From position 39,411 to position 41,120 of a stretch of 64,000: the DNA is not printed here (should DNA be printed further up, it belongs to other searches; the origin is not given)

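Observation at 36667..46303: Eight translationally coupled genes form a non-canonical Liv-type uptake module with unknown envelope partners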

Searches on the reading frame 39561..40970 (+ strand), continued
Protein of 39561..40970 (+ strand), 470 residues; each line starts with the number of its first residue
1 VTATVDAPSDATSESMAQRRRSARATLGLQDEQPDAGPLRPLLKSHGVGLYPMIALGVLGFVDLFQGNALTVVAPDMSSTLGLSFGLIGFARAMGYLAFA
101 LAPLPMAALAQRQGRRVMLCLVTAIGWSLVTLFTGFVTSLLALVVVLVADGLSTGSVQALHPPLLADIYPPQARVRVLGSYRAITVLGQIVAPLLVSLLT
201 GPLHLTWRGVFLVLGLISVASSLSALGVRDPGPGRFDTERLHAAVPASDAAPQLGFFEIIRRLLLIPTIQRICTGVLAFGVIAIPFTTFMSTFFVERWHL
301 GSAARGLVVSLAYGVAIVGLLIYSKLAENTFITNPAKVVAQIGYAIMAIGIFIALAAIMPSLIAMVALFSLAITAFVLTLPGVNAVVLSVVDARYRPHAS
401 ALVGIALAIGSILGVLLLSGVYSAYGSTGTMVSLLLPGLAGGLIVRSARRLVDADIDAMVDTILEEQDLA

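Call 79: search_solved_structures(query=window:39561-40970:+, max_evalue=0.01, show_alignments=4)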
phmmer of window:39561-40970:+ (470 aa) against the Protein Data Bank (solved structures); distinct sequences matched with E-value up to 0.01: 7.
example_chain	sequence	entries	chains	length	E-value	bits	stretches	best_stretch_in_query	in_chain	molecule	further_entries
6e8j_A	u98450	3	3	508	2.2e-09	40.2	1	51-202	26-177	Major facilitator family transporter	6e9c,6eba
6e9n_A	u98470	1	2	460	2.8e-08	36.6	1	70-228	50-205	D-galactonate transport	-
6e9o_B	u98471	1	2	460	3.2e-08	36.4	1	70-228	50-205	D-galactonate transport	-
8pnl_A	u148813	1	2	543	6.9e-05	25.4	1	39-215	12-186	Putative triacylglyceride transporter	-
8zal_J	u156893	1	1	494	0.00044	22.7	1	53-228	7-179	Multidrug export protein EmrB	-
8zar_J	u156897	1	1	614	0.0009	21.7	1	53-228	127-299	Multidrug export protein EmrB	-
5jyu_A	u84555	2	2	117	0.002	20.6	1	113-181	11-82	Two-component sensor histidine kinase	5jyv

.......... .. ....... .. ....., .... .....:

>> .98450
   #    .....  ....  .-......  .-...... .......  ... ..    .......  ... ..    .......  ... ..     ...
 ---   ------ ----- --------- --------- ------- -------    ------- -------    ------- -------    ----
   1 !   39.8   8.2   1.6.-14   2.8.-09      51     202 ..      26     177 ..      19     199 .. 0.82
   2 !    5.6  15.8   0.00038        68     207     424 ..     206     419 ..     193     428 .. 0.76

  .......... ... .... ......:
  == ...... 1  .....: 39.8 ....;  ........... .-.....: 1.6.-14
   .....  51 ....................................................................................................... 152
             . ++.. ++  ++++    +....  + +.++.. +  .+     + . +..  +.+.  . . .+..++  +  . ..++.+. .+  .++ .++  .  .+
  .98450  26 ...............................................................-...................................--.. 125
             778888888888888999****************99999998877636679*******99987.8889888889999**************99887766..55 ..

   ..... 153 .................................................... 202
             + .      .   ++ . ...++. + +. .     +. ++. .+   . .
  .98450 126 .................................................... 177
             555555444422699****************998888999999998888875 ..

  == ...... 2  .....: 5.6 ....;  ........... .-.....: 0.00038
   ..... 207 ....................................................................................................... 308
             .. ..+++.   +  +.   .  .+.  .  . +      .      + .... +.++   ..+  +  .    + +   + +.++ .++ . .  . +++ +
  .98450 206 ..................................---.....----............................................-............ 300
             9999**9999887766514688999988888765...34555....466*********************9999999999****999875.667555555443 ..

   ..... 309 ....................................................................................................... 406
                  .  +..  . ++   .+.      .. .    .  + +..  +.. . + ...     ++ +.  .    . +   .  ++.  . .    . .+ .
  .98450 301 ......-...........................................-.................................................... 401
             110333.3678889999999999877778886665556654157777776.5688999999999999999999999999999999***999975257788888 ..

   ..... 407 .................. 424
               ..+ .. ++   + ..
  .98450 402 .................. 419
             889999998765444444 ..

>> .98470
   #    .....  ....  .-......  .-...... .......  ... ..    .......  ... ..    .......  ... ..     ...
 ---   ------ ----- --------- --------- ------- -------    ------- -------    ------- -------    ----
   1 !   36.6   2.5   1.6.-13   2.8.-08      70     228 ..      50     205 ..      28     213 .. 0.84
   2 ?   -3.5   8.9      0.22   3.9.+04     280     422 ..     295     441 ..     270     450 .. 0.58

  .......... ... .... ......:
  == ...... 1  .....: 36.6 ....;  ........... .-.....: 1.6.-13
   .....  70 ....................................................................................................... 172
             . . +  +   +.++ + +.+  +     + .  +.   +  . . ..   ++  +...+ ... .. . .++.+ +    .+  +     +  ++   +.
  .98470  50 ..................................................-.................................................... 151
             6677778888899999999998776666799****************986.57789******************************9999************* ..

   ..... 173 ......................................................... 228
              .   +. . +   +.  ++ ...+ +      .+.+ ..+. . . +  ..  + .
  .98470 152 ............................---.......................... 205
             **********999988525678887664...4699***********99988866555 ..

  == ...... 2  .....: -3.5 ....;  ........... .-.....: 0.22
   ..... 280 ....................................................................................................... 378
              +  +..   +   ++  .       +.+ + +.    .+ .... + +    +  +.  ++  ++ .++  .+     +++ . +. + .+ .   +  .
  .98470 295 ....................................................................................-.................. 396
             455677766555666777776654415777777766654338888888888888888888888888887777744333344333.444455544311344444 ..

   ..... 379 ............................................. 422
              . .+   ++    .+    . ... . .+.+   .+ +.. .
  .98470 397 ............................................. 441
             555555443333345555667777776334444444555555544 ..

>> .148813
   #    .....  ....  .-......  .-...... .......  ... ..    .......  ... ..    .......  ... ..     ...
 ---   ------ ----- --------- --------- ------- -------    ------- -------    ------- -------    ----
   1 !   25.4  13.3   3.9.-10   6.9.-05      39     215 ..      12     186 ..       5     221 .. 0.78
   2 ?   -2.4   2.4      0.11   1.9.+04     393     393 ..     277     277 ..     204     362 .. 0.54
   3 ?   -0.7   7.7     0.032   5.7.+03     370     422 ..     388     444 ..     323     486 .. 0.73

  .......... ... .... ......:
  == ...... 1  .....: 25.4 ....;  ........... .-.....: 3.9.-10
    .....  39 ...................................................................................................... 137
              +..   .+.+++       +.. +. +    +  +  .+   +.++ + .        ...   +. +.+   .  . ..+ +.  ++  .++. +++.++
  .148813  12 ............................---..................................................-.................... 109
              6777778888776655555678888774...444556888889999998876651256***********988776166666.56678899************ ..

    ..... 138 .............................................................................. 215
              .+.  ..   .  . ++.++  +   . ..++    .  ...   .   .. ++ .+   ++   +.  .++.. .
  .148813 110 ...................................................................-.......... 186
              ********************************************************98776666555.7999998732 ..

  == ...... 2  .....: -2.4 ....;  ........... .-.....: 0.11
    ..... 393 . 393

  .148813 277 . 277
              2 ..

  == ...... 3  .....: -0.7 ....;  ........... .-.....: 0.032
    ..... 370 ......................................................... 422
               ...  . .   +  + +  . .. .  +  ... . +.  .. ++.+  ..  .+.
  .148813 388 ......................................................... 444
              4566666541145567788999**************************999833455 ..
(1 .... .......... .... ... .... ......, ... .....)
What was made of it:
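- On LprG-Rv1410-type lipoprotein/MFS pair: HnSpns and DgoT score better (call 79).
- The closest solved relatives of the MFS domain by sequence include the Spinster homologue HnSpns (6e8j, 2e-9) and the Rv1410 homologue (8pnl, 7e-5) (call 79). The sequence similarity is confined mostly to the generic MFS N-domain, and DgoT scores about the same (call 79).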

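Call 82: search_protein_families(library=pfam, proteins=[L021:8308-9297:+, L022:8414-9388:+, L030:8436-9362:+, L024:7118-8797:+, L025:10639-12288:+, L017:16993-18465:+, L018:13875-15341:-, L014:17615-18817:+, L009:6796-8451:-, L013:18586-19233:-], max_evalue=0.00001)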
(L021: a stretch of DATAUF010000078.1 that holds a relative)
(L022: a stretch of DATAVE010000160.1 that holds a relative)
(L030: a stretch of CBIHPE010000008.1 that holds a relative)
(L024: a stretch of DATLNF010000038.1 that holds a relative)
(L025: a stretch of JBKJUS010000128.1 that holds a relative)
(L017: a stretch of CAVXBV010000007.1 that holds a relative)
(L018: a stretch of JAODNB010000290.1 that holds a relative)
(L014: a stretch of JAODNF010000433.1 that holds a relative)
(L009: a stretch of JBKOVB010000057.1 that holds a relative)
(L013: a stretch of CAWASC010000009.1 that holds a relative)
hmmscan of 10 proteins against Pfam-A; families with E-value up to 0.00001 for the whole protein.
L021:8308-9297:+ (330 aa): 3 families
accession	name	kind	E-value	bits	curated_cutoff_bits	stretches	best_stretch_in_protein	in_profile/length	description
PF07859.19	Abhydrolase_3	-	9.3e-63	212.2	25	1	96-298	1-209/210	alpha/beta hydrolase fold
PF20434.5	BD-FAE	-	1.6e-19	70.7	26.8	1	84-187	4-111/215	BD-FAE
PF00135.34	COesterase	-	2.3e-09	37.2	27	1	84-185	91-203/515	Carboxylesterase family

L022:8414-9388:+ (325 aa): 4 families
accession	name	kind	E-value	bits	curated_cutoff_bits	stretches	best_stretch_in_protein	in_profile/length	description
PF07859.19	Abhydrolase_3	-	2.5e-62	210.8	25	1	96-297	1-208/210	alpha/beta hydrolase fold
PF20434.5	BD-FAE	-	2.9e-20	73.1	26.8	1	81-186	1-110/215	BD-FAE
PF00135.34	COesterase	-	1.9e-10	40.8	27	1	79-186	86-204/515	Carboxylesterase family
PF00326.27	Peptidase_S9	-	5.7e-06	26.4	22.6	0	144-298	45-190/213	Prolyl oligopeptidase family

L030:8436-9362:+ (309 aa): 3 families
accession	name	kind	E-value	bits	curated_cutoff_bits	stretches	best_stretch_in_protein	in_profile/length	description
PF07859.19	Abhydrolase_3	-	5.6e-69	232.5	25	1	82-280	1-208/210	alpha/beta hydrolase fold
PF20434.5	BD-FAE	-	3e-15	56.8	26.8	1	73-169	4-110/215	BD-FAE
PF00135.34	COesterase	-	3.2e-06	26.8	27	1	70-164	88-199/515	Carboxylesterase family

L024:7118-8797:+ (560 aa): 2 families
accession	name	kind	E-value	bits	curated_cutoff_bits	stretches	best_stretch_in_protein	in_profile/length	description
PF13556.12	HTH_30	-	4.7e-18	65.2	27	1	488-545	1-58/59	PucR C-terminal helix-turn-helix domain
PF17853.6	GGDEF_2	-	6.6e-10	39.7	24.5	1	320-434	14-116/116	GGDEF-like domain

L025:10639-12288:+ (550 aa): 2 families
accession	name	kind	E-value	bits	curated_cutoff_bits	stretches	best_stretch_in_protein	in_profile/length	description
PF13556.12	HTH_30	-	1.7e-16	60.2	27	1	478-535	1-58/59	PucR C-terminal helix-turn-helix domain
PF17853.6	GGDEF_2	-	4.4e-09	37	24.5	1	309-424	13-116/116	GGDEF-like domain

L017:16993-18465:+ (491 aa): 1 family
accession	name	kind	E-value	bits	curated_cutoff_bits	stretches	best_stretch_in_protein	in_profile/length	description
PF00144.29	Beta-lactamase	-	3.3e-62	211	27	1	51-363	6-313/329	Beta-lactamase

L018:13875-15341:- (488 aa): 2 families
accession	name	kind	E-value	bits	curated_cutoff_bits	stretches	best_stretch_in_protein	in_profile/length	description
PF07969.17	Amidohydro_3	-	1.6e-11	44.8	29.7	1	42-467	2-471/472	Amidohydrolase family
PF01979.26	Amidohydro_1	-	2.7e-07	30.6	25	0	353-467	246-345/345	Amidohydrolase family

L014:17615-18817:+ (401 aa): 2 families
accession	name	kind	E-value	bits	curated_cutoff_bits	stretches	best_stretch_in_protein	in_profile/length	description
PF13472.12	Lipase_GDSL_2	-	6.1e-23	82.7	32.9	1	199-387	1-175/178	GDSL-like Lipase/Acylhydrolase family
PF00657.28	Lipase_GDSL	-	3e-12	47.6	23.6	1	197-393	1-206/208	GDSL-like Lipase/Acylhydrolase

L009:6796-8451:- (551 aa): 2 families
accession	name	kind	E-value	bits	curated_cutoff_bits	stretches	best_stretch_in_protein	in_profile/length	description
PF07969.17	Amidohydro_3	-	6.6e-14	52.7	29.7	1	106-530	2-471/472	Amidohydrolase family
PF01979.26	Amidohydro_1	-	4.3e-08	33.2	25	0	441-529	253-344/345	Amidohydrolase family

L013:18586-19233:- (215 aa): 0 families
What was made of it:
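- Abhydrolase_3 occupies the same slot in L021-23 and L030 (call 82).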
